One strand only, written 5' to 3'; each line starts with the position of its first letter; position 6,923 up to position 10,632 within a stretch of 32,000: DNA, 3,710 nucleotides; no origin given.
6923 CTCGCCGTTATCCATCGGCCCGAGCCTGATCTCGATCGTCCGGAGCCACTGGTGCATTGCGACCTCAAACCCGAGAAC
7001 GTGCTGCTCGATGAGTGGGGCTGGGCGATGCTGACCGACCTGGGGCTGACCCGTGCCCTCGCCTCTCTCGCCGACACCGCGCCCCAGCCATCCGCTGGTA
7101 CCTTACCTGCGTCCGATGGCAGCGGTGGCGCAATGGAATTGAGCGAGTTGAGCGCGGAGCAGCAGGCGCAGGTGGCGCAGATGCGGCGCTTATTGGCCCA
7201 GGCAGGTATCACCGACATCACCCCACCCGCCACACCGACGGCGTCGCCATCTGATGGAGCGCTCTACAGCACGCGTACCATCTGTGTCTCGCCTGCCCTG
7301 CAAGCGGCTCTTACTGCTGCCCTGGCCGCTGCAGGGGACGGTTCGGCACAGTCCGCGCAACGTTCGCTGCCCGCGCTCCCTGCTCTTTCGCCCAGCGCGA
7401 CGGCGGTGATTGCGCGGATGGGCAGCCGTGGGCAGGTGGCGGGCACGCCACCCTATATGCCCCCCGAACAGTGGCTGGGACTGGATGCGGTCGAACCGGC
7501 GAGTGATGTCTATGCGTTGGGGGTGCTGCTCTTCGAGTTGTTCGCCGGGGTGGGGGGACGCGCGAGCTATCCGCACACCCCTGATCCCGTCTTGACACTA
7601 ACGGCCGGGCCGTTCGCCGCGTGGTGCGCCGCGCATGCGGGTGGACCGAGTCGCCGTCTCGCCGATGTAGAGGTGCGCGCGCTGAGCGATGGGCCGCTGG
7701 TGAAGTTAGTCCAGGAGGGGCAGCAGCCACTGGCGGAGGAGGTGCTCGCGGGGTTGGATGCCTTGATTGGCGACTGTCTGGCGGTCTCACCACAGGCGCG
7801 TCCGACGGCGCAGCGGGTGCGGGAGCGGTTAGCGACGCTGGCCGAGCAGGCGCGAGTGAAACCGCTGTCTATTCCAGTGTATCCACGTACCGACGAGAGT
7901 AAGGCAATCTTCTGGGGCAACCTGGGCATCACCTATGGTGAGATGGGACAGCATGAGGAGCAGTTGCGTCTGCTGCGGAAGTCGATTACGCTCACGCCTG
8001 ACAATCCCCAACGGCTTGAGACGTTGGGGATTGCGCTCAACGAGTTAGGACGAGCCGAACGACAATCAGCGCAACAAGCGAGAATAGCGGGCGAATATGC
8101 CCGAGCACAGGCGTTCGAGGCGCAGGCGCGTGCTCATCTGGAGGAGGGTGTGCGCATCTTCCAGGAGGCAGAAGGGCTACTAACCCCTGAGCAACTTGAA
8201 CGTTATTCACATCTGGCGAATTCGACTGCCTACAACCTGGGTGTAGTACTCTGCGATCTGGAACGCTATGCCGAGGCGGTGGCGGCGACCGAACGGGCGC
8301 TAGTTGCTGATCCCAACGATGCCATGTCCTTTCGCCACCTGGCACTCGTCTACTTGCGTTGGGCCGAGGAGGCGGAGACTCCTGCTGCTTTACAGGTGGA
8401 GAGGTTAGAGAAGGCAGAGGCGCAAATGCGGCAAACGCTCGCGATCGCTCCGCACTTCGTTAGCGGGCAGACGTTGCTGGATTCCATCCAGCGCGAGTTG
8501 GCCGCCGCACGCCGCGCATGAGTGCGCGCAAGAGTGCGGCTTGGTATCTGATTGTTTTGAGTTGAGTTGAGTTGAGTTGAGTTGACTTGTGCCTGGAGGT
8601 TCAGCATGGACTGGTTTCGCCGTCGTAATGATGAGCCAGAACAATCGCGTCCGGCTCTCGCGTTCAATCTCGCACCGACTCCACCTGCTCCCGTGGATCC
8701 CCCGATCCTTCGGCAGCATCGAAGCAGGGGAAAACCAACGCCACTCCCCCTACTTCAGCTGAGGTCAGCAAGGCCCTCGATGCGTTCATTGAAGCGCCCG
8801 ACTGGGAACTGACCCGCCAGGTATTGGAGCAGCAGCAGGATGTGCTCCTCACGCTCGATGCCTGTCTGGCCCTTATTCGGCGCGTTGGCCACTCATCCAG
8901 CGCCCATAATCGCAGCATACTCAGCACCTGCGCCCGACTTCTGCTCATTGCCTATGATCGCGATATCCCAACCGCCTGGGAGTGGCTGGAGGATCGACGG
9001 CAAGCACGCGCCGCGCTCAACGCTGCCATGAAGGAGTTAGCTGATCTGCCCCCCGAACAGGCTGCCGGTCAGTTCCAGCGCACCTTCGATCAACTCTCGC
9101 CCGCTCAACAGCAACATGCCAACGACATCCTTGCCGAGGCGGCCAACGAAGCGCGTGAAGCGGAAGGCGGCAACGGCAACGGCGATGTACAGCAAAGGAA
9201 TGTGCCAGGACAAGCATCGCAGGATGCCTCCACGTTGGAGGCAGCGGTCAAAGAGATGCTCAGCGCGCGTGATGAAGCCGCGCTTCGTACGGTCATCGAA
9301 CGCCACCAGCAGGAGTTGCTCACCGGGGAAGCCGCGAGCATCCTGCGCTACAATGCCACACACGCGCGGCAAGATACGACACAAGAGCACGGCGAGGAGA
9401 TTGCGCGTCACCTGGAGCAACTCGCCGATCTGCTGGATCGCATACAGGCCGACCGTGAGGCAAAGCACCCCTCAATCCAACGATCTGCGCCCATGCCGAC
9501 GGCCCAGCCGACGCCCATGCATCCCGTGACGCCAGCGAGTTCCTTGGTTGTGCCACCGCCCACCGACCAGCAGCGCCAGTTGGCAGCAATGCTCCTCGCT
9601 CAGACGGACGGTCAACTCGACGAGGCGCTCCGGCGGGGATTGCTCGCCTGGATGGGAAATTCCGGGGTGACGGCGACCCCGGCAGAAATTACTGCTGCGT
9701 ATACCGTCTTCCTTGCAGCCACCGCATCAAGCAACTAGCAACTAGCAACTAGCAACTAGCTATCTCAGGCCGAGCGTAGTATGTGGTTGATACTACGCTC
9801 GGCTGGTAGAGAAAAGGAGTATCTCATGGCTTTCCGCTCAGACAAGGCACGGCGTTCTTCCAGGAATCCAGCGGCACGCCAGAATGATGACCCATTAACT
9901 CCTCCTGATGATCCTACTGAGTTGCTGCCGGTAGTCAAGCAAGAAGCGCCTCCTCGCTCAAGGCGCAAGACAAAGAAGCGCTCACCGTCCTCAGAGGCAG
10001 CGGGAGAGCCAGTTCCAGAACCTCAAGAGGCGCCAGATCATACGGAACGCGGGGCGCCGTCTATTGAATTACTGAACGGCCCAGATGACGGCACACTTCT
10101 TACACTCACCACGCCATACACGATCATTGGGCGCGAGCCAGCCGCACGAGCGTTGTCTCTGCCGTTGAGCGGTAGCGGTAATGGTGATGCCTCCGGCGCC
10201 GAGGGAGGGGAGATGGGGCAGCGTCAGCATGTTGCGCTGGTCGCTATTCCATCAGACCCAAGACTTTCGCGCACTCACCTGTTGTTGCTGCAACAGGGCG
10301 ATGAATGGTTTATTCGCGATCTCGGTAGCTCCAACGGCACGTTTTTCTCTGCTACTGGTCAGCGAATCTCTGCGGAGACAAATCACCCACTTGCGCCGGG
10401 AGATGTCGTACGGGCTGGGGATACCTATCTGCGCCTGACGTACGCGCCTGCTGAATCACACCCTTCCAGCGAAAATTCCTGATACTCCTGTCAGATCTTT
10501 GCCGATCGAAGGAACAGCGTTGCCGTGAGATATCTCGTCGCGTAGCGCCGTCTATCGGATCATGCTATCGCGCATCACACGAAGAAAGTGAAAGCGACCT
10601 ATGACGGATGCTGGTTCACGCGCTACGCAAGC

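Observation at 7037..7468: Oversized activation segment with alternating invariant and hypervariable cassettes in every kinase paralog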

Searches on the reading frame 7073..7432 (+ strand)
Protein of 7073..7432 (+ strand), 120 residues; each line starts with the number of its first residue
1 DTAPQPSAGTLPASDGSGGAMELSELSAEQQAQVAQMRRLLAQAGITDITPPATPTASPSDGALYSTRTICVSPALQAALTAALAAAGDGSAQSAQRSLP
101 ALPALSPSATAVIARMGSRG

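Call 45: search_protein_representatives(alignment_id=A3)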
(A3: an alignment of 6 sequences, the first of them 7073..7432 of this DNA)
Query: 6 sequences, 120 profile positions. Proteins with E-value up to 0.001 (for the whole library): 5; up to 1e-10: 5; up to 1e-30: 3. The best 5 are listed.
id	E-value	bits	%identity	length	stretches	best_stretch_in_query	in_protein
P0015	1.1e-52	193.2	-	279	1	2-120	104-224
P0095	3.5e-39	149.7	-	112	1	26-120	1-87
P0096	2.2e-37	143.8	-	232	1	2-120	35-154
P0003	5.6e-26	107.0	-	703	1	21-120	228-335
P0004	1.2e-23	99.5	-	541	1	13-120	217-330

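Call 69: find_related_loci(query=A3, collection=metagenome_contigs, flank=10000)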
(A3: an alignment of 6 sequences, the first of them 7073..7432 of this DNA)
Query A3 (120 aa) in metagenome_contigs; peptide patterns used: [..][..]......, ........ (x = any residue, [..] = any of these).
600 stretches matched a pattern, but none encodes a relative of the query by tblastn (E <= 1e-3).

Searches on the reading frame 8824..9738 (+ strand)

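Call 5: search_protein_families(library=pfam, proteins=[window:8824-9738:+], max_evalue=0.01)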
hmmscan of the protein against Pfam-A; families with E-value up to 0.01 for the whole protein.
window:8824-9738:+ (304 aa): 1 family
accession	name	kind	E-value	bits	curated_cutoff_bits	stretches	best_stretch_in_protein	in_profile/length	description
PF05564.17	Auxin_repressed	-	0.0063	17.5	25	0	208-239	31-62/117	Dormancy/auxin associated protein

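Call 34: search_protein_families(library=padloc, proteins=[window:8824-9738:+], max_evalue=0.01)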
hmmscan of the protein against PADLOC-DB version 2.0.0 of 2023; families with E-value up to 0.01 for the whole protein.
window:8824-9738:+ (304 aa): 0 families

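Call 35: search_protein_families(library=ncbifam, proteins=[window:8824-9738:+], max_evalue=0.001)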
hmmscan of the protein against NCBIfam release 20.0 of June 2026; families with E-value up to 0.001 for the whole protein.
window:8824-9738:+ (304 aa): 0 families

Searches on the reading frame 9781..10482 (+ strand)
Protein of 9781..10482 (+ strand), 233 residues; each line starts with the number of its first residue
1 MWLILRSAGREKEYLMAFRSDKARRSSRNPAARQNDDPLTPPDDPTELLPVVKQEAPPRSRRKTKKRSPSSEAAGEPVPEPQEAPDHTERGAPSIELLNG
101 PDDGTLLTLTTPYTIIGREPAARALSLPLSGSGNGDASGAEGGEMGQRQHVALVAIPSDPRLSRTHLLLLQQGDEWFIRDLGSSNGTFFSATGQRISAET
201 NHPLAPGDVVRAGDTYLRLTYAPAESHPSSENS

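Call 5: search_protein_families(library=pfam, proteins=[window:9781-10482:+], max_evalue=0.01)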
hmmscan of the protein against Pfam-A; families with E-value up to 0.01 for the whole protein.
window:9781-10482:+ (233 aa): 2 families
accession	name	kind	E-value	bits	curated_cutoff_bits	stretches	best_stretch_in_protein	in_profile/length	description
PF00498.31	FHA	-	7.8e-12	45.9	20.7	1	153-213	10-67/67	FHA domain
PF16697.10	Yop-YscD_cpl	-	5.8e-10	39.7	33.2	1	158-221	32-92/94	Inner membrane component of T3SS, cytoplasmic domain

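Call 34: search_protein_families(library=padloc, proteins=[window:9781-10482:+], max_evalue=0.01)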
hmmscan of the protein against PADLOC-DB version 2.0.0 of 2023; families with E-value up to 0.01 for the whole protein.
window:9781-10482:+ (233 aa): 0 families

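Call 35: search_protein_families(library=ncbifam, proteins=[window:9781-10482:+], max_evalue=0.001)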
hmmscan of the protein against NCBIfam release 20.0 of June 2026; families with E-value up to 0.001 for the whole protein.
window:9781-10482:+ (233 aa): 4 families
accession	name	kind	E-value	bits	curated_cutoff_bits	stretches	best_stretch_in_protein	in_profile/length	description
NF049868.1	FhaB_Rv0019c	equivalog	9.2e-14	51.8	125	1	161-219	104-158/158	FHA domain-containing protein FhaB/FipA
TIGR03354.1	VI_FHA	hypoth_equivalog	4.1e-07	30.2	120.25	1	141-221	24-103/420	type VI secretion system-associated FHA domain protein TagH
NF033760.1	gliding_GltG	equivalog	0.00027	19.6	650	0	159-224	40-101/650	adventurous gliding motility protein GltG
NF041660.2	oxygluDhInhib_OdhI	equivalog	0.00049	20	200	0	161-214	74-122/130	oxoglutarate dehydrogenase inhibitor Odhl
